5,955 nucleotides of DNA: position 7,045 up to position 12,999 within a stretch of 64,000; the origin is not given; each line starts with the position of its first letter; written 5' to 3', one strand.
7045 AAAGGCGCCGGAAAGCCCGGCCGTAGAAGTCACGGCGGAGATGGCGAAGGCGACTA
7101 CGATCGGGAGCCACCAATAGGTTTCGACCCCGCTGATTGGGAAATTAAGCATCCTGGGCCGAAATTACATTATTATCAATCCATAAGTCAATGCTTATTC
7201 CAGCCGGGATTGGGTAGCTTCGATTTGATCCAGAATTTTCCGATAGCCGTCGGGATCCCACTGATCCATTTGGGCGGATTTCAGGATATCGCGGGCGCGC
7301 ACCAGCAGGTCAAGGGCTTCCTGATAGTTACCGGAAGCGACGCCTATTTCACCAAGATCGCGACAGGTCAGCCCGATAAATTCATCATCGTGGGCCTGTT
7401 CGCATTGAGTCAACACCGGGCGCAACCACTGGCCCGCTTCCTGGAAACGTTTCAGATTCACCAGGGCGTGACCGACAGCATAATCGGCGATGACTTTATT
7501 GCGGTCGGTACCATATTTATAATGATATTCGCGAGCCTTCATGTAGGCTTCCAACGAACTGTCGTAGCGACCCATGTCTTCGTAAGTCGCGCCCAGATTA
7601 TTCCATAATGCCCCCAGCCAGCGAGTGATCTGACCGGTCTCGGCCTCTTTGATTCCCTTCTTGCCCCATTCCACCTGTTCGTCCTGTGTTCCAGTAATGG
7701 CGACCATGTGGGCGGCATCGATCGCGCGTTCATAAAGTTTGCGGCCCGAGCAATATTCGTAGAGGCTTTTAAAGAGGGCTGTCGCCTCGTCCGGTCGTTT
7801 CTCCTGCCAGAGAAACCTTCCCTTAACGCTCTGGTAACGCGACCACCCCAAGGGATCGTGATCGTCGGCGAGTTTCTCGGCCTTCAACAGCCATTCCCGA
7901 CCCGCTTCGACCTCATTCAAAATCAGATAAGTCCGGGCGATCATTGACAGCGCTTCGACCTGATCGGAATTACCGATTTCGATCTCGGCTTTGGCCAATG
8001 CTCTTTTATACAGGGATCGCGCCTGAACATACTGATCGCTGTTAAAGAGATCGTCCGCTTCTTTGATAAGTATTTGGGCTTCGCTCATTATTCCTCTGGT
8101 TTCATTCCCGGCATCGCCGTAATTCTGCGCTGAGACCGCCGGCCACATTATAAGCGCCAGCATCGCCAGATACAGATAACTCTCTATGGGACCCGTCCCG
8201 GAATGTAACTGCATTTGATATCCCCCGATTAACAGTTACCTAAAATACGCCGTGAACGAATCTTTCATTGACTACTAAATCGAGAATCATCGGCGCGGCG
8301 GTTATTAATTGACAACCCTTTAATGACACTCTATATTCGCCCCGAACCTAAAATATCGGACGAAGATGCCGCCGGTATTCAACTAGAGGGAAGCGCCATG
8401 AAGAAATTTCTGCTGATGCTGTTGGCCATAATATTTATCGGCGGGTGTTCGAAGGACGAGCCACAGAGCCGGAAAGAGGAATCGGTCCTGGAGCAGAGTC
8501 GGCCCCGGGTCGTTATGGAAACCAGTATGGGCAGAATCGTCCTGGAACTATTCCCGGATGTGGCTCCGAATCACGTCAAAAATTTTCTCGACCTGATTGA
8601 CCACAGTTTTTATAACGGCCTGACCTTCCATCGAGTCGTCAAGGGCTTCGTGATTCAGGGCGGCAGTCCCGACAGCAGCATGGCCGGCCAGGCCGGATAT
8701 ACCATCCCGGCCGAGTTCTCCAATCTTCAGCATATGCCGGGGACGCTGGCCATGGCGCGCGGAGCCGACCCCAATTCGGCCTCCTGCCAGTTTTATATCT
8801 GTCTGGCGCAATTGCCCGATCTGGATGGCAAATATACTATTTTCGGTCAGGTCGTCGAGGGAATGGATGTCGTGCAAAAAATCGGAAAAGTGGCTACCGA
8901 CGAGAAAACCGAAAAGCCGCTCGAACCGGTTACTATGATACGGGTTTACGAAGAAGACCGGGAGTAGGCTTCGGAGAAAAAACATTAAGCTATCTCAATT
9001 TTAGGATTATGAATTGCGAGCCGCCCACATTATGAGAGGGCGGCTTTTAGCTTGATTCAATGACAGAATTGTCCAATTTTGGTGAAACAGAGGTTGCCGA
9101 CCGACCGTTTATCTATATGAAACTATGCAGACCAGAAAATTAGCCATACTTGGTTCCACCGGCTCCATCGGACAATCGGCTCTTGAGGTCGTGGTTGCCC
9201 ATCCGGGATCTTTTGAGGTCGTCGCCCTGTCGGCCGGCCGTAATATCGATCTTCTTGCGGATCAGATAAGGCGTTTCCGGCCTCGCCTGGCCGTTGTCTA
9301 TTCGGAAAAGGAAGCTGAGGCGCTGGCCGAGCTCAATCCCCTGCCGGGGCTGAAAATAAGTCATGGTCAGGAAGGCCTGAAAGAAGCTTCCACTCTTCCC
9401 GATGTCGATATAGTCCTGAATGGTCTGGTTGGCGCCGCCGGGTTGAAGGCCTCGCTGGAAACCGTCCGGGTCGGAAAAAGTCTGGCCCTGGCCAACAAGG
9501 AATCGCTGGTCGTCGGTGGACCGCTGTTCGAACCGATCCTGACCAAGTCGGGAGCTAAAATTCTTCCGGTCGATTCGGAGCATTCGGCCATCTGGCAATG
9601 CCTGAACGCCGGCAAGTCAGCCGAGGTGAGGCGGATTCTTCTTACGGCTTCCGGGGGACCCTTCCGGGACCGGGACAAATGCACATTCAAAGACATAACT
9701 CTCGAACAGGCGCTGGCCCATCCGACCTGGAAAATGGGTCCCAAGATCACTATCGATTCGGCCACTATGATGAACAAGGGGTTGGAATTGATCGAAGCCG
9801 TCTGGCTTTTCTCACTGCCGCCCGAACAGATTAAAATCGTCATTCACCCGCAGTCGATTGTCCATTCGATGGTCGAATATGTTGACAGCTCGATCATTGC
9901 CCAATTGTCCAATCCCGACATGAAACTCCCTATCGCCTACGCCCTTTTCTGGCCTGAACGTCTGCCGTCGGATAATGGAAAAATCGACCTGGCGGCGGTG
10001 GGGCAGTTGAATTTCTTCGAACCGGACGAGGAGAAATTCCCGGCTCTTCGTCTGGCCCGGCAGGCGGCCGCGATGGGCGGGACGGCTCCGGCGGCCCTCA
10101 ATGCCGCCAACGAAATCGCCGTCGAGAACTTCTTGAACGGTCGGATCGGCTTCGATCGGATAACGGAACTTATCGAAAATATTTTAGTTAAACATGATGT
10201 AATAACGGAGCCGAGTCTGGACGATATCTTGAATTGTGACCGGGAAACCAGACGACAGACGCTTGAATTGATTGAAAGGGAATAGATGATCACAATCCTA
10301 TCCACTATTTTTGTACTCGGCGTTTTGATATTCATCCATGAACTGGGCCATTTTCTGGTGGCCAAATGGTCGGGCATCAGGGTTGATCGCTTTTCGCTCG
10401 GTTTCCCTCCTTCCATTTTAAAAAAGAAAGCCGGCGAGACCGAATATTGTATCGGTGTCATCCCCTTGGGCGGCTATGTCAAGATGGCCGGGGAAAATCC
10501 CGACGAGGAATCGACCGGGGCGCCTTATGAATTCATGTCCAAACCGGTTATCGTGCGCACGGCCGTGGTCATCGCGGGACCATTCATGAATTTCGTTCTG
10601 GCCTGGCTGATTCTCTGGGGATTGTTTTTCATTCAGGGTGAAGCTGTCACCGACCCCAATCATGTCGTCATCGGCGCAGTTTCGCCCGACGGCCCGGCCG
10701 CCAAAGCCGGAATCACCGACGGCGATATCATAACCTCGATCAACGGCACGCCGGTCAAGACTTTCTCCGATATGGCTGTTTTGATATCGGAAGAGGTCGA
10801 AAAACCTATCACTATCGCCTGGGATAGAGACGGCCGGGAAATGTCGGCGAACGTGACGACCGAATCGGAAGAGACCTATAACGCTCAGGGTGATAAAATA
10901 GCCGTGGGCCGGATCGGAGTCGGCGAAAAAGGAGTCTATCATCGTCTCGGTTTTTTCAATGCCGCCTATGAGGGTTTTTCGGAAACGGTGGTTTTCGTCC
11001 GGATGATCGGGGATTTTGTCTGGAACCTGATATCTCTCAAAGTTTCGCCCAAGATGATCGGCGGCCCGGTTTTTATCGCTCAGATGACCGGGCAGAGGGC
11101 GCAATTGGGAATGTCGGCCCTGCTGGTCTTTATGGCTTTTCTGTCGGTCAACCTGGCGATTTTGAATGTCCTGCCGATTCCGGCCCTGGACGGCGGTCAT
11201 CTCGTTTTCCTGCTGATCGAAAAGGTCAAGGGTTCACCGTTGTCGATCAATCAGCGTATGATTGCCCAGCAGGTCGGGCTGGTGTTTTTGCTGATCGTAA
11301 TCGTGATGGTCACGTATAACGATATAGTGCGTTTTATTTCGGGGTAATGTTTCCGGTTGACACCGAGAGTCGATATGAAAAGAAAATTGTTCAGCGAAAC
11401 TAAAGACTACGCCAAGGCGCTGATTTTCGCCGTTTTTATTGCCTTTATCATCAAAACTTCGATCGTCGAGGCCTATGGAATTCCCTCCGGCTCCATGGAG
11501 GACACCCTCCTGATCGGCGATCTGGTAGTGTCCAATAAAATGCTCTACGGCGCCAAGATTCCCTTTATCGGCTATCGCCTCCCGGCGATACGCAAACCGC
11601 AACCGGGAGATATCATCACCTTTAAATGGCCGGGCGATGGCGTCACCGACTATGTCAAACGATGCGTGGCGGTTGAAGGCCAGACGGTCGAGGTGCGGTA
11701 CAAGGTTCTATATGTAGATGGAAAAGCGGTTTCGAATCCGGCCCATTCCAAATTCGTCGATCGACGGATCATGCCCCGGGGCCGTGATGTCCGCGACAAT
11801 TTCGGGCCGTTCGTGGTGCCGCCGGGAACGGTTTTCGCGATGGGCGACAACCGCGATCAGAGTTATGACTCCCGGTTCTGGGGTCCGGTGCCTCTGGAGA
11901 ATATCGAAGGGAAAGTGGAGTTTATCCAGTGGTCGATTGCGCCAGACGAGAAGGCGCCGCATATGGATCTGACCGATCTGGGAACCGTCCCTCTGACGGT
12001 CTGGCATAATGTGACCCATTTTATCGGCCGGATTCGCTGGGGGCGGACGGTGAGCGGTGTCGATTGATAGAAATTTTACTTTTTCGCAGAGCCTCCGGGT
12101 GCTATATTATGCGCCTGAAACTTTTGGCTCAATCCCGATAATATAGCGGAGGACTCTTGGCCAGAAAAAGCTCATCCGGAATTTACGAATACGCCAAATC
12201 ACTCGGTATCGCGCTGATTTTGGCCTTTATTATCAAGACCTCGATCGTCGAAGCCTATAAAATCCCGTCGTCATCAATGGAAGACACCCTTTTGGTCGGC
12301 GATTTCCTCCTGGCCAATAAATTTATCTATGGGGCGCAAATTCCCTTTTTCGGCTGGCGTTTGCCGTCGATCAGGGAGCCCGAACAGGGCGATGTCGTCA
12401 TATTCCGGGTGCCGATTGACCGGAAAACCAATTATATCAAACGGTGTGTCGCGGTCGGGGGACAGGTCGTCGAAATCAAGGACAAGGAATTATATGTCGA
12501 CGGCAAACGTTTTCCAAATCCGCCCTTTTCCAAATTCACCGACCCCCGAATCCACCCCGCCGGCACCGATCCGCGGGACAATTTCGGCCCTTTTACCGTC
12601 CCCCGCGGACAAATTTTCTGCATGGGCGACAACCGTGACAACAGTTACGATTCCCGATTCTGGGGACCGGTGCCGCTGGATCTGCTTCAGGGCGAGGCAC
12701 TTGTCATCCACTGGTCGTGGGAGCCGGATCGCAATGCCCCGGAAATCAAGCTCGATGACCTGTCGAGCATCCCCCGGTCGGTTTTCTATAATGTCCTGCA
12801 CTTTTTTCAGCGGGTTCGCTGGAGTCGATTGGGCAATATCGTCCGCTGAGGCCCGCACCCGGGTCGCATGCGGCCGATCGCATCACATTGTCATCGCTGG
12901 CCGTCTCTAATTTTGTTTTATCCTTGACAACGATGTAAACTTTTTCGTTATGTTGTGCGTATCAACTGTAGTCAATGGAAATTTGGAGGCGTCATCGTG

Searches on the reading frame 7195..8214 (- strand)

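Call 62: search_protein_families(library=pfam, proteins=[window:7195-8214:-], max_evalue=0.0001)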
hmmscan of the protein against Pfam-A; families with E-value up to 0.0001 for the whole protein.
window:7195-8214:- (339 aa): 8 families
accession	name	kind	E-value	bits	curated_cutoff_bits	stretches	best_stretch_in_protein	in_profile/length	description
PF13424.12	TPR_12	-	6.5e-19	68.3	30.1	1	245-312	7-76/77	Tetratricopeptide repeat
PF07719.23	TPR_2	-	1.4e-12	47.1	27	0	203-230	3-30/34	Tetratricopeptide repeat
PF13181.12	TPR_8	-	6.2e-12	45.1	25.7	0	203-227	3-27/34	Tetratricopeptide repeat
PF13432.12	TPR_16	-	2.8e-11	44.1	32.7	0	51-117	2-62/65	Tetratricopeptide repeat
PF14559.12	TPR_19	-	1.9e-09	38.1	25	0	59-122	4-60/68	Tetratricopeptide repeat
PF13374.12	TPR_10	-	4.6e-09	36.4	27.5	0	205-228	6-29/42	Tetratricopeptide repeat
PF13428.12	TPR_14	-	2.7e-08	34.2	23.5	0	202-229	2-29/44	Tetratricopeptide repeat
PF00515.34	TPR_1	-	3.5e-08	33.4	27.8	1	203-229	3-29/34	Tetratricopeptide repeat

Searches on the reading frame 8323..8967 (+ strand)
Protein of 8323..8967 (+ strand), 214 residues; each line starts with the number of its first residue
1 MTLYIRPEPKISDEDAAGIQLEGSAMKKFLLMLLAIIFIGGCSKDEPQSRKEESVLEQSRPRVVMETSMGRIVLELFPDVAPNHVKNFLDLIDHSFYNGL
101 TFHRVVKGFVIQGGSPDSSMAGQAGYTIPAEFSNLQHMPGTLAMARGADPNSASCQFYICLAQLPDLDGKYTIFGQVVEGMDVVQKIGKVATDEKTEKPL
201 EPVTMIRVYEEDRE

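Call 62: search_protein_families(library=pfam, proteins=[window:8323-8967:+], max_evalue=0.0001)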
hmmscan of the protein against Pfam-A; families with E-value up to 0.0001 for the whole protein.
window:8323-8967:+ (214 aa): 1 family
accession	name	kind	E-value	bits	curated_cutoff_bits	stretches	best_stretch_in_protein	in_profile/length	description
PF00160.26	Pro_isomerase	-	6e-52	176.5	21.7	1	63-208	2-157/159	Cyclophilin type peptidyl-prolyl cis-trans isomerase/CLD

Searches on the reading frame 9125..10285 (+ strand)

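Call 62: search_protein_families(library=pfam, proteins=[window:9125-10285:+], max_evalue=0.0001)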
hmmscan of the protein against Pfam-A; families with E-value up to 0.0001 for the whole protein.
window:9125-10285:+ (386 aa): 3 families
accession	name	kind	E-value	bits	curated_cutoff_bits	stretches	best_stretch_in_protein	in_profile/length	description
PF13288.12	DXPR_C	-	2.2e-41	141.2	27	1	261-377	1-114/115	DXP reductoisomerase C-terminal domain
PF02670.22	DXP_reductoisom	-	1.8e-40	139.1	21.7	1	6-132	1-129/129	1-deoxy-D-xylulose 5-phosphate reductoisomerase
PF08436.17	DXP_redisom_C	-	2.8e-40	136.8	26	1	146-229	1-84/84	1-deoxy-D-xylulose 5-phosphate reductoisomerase C-terminal domain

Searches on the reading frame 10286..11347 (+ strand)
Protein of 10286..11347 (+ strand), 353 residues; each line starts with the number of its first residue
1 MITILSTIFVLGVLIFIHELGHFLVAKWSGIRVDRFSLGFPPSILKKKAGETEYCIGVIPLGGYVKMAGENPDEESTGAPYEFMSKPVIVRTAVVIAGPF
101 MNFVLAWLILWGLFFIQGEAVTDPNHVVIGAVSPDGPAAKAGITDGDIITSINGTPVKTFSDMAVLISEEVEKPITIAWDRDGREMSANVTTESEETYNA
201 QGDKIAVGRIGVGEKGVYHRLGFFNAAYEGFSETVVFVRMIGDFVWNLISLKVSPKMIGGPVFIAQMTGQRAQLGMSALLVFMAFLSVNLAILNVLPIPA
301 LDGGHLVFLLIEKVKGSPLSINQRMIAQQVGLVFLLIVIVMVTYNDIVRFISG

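Call 62: search_protein_families(library=pfam, proteins=[window:10286-11347:+], max_evalue=0.0001)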
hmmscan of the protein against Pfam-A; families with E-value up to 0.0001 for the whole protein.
window:10286-11347:+ (353 aa): 4 families
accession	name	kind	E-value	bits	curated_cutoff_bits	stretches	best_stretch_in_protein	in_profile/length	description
PF02163.28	Peptidase_M50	-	1.5e-66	224.4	27.2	1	7-337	2-220/221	Peptidase family M50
PF17820.7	PDZ_6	-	1.2e-12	47.8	27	1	128-179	1-52/54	PDZ domain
PF13180.12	PDZ_2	-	4.8e-10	40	27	1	125-191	12-79/80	PDZ domain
PF00595.29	PDZ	-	7.9e-09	36.2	23.2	1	125-165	25-65/81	PDZ domain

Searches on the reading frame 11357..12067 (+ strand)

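Call 62: search_protein_families(library=pfam, proteins=[window:11357-12067:+], max_evalue=0.0001)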
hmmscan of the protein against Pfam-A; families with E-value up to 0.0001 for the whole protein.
window:11357-12067:+ (236 aa): 1 family
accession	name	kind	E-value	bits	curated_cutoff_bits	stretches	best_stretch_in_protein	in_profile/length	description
PF10502.14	Peptidase_S26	-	3.2e-45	154.5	22.9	1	16-192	2-168/168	Signal peptidase, peptidase S26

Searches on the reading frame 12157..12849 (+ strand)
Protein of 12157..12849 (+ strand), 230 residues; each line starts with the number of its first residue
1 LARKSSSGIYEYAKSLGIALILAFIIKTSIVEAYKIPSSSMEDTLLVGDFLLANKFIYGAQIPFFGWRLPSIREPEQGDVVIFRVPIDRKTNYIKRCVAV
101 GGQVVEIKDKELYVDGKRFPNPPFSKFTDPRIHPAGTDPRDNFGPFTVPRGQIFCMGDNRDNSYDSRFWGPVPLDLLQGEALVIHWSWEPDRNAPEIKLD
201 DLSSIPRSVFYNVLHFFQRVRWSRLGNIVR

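Call 62: search_protein_families(library=pfam, proteins=[window:12157-12849:+], max_evalue=0.0001)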
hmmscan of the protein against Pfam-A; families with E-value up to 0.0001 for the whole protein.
window:12157-12849:+ (230 aa): 1 family
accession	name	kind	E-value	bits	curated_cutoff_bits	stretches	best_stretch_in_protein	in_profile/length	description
PF10502.14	Peptidase_S26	-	9.9e-47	159.5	22.9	1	10-186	2-168/168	Signal peptidase, peptidase S26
